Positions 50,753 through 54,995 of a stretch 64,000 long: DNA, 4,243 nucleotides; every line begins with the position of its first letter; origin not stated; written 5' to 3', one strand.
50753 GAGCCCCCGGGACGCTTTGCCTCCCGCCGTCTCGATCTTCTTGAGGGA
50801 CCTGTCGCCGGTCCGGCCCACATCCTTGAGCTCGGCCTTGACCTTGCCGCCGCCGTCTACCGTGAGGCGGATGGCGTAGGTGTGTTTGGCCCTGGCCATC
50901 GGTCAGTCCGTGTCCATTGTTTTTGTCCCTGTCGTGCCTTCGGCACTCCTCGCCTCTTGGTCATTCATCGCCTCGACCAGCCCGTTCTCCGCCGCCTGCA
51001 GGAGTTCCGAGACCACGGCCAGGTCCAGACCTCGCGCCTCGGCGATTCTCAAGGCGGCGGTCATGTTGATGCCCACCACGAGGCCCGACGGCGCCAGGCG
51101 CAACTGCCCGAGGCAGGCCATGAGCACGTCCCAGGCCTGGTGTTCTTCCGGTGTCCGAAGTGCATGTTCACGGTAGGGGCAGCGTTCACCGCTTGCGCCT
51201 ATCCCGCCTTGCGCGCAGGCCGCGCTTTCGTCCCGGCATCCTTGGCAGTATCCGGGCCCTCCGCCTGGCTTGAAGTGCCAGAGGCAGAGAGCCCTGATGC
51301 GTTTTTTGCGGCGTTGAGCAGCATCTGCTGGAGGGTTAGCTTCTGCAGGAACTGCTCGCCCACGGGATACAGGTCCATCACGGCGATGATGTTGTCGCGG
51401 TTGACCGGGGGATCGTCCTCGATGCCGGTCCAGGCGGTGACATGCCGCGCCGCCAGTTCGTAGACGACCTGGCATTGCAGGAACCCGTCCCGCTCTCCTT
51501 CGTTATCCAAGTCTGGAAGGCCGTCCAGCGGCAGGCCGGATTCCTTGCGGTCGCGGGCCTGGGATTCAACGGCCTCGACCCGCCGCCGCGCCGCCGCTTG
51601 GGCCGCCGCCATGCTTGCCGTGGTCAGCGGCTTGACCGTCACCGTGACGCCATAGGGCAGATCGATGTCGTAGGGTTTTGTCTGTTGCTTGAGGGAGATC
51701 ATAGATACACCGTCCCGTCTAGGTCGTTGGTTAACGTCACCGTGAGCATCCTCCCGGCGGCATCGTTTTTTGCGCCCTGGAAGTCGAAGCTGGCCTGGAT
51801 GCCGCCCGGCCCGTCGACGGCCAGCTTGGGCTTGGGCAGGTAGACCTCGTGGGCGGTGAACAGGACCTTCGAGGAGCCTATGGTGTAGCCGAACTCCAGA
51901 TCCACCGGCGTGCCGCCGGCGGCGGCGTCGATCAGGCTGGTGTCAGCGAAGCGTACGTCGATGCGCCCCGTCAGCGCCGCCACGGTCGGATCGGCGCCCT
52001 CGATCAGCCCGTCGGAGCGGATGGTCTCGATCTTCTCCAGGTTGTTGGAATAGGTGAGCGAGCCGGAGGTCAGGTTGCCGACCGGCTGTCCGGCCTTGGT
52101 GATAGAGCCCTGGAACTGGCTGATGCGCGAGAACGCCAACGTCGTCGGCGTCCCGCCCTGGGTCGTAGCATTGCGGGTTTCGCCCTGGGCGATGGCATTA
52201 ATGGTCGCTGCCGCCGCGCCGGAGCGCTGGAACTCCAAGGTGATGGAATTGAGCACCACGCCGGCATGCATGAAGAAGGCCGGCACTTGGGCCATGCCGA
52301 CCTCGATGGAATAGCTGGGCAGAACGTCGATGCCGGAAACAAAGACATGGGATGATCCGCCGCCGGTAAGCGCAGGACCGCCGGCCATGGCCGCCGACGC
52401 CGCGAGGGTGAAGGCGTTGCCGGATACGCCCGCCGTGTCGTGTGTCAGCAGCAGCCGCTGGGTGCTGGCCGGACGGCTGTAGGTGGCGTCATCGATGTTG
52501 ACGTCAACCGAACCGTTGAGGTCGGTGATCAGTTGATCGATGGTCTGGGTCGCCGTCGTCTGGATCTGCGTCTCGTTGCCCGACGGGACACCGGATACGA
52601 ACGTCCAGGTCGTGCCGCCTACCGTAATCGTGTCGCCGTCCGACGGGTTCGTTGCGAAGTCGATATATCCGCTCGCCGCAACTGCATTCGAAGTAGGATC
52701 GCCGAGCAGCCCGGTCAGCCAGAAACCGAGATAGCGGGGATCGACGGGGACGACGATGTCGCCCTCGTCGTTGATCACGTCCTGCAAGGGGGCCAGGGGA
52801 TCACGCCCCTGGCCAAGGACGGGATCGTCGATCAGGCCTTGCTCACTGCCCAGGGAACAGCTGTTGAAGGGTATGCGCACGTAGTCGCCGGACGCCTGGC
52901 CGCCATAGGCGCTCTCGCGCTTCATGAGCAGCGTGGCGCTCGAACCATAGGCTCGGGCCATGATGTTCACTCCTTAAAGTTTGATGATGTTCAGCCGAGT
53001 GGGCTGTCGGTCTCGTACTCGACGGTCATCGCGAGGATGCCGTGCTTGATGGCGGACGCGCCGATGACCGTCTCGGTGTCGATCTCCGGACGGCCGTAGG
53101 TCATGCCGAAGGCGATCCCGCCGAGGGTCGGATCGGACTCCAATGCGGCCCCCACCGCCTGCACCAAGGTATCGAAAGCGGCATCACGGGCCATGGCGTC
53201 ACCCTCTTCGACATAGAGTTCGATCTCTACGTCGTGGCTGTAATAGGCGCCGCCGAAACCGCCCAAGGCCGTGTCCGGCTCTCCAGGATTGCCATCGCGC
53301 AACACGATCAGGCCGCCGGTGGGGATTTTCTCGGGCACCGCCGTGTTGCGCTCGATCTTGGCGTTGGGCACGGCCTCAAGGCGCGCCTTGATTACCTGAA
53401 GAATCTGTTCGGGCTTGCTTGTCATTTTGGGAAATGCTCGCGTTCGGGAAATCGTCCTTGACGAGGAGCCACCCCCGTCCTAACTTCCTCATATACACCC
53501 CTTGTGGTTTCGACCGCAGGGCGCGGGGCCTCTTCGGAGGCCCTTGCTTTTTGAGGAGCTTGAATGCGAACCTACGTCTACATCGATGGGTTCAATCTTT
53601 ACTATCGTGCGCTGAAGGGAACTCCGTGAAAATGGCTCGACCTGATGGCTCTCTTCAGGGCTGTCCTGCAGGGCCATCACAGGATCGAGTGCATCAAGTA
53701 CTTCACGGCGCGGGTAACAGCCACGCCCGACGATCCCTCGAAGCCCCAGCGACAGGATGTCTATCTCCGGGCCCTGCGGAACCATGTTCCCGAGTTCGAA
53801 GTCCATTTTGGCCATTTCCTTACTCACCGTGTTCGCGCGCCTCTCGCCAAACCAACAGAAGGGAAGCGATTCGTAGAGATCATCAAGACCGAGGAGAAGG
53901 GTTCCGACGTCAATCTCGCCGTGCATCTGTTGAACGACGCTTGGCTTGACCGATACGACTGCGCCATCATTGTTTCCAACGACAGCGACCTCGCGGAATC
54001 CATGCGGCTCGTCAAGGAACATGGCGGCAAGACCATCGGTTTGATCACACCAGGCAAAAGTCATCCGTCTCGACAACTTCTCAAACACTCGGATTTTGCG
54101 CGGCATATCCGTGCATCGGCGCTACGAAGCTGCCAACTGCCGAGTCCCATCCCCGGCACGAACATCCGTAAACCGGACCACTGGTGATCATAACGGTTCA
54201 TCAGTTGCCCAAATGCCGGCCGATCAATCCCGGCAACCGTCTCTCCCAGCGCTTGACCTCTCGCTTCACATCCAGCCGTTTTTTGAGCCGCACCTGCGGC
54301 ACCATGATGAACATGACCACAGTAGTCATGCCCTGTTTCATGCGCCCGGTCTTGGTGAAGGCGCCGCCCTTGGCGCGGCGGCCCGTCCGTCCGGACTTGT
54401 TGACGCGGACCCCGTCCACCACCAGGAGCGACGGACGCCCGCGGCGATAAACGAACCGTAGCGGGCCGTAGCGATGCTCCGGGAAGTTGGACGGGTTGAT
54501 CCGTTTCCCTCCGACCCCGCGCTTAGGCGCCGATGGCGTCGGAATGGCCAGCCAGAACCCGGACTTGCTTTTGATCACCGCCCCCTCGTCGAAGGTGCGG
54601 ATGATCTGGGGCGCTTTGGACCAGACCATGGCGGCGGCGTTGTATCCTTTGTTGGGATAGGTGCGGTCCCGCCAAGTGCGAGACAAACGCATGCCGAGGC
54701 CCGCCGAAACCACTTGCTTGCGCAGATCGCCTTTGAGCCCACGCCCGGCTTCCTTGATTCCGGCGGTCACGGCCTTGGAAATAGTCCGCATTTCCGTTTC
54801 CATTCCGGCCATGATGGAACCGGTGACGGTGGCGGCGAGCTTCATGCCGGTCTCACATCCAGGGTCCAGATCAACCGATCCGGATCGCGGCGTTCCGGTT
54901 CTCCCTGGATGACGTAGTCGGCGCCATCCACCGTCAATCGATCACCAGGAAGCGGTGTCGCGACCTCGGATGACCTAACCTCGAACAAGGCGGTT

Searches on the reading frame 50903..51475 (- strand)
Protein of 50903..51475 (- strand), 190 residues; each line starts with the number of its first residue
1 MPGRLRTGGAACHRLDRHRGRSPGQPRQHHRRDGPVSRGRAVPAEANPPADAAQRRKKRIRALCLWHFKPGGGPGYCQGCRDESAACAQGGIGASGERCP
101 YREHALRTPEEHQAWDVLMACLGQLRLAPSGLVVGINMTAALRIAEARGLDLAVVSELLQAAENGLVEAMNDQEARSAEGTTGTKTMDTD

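Call 8: search_protein_families(library=phrogs, proteins=[window:50903-51475:-], max_evalue=0.01)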
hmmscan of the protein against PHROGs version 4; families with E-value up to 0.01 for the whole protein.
window:50903-51475:- (190 aa): 1 family
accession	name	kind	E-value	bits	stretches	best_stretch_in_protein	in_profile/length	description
phrog_11212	-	unknown function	1.7e-09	38.7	1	126-175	2-50/55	-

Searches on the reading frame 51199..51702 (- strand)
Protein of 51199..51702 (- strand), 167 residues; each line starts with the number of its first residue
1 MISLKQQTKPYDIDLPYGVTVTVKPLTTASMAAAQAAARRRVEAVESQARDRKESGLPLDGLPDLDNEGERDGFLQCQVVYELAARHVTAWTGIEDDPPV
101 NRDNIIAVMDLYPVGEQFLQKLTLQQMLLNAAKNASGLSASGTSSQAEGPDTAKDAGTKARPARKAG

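Call 7: search_protein_families(library=pfam, proteins=[window:51199-51702:-], max_evalue=0.01)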
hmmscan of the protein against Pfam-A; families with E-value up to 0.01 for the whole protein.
window:51199-51702:- (167 aa): 0 families

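Call 8: search_protein_families(library=phrogs, proteins=[window:51199-51702:-], max_evalue=0.01)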
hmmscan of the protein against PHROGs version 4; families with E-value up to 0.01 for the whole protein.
window:51199-51702:- (167 aa): 1 family
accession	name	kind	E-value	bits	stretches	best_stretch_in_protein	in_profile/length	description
phrog_313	-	tail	4.3e-07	30.8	1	14-161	32-168/258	Tail assembly chaperone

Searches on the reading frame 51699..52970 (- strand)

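Call 7: search_protein_families(library=pfam, proteins=[window:51699-52970:-], max_evalue=0.01)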
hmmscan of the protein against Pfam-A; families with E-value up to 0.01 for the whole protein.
window:51699-52970:- (423 aa): 1 family
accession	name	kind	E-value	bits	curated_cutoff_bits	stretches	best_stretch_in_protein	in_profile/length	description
PF18906.5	Phage_tube_2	-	2.4e-46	158.9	27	1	9-399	1-266/266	Phage tail tube protein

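Call 8: search_protein_families(library=phrogs, proteins=[window:51699-52970:-], max_evalue=0.01)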
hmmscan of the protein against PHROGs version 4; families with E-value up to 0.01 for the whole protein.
window:51699-52970:- (423 aa): 2 families
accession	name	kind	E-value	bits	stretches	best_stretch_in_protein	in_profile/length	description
phrog_290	-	tail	1.9e-49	170.1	1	1-417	8-333/411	minor tail protein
phrog_28344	-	unknown function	1.4e-07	32.6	1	95-205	85-190/205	-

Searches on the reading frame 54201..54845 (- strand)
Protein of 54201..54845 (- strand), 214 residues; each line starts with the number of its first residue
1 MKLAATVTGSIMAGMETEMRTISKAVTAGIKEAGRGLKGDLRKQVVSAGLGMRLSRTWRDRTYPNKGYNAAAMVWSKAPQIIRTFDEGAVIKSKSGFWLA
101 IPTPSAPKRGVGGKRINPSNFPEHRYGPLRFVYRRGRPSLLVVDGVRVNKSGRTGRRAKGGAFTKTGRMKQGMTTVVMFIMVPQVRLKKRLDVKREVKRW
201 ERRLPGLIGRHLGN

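Call 7: search_protein_families(library=pfam, proteins=[window:54201-54845:-], max_evalue=0.01)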
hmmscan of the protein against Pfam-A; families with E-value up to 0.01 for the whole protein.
window:54201-54845:- (214 aa): 1 family
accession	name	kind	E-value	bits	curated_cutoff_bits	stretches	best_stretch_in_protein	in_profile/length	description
PF20039.4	DUF6441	-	5.2e-42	144.4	27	1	12-212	17-212/215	Family of unknown function (DUF6441)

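Call 8: search_protein_families(library=phrogs, proteins=[window:54201-54845:-], max_evalue=0.01)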
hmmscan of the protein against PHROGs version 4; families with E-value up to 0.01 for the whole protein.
window:54201-54845:- (214 aa): 1 family
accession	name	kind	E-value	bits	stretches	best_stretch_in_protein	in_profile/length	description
phrog_6367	-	unknown function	3.5e-57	194.8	1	1-212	1-214/217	-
